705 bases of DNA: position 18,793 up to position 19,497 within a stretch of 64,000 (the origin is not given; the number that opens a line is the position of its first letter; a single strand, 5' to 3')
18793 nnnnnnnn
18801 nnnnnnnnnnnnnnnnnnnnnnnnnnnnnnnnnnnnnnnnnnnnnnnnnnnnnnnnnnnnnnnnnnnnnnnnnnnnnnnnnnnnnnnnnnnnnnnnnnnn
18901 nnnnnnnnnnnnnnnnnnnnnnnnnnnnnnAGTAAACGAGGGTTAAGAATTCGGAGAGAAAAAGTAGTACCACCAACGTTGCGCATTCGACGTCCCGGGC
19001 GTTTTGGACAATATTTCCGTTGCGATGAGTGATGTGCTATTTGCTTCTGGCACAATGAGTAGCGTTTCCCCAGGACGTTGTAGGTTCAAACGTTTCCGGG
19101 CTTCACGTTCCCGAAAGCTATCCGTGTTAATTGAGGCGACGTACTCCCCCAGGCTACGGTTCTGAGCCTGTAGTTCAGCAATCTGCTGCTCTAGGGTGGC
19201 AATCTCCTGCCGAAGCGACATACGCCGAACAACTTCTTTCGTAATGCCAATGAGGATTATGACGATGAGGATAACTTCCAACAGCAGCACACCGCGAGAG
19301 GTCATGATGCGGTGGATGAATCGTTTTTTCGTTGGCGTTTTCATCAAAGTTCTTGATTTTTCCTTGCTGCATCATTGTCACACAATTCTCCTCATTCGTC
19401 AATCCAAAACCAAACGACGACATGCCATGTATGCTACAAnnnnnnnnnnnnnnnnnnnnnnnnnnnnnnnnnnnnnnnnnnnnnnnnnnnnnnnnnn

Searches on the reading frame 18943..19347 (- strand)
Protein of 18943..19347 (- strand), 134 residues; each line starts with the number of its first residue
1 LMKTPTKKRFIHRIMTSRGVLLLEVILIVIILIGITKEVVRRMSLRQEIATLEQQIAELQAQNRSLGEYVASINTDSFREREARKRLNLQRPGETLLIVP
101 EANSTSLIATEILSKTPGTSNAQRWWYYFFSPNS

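Call 32: search_protein_families(library=pfam, proteins=[window:18943-19347:-], max_evalue=0.0001)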
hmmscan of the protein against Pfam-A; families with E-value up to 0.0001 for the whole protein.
window:18943-19347:- (134 aa): 1 family
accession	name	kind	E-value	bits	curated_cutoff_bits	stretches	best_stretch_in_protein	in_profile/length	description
PF04977.20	DivIC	-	9.8e-15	54.6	28.9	1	26-101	3-79/80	Septum formation initiator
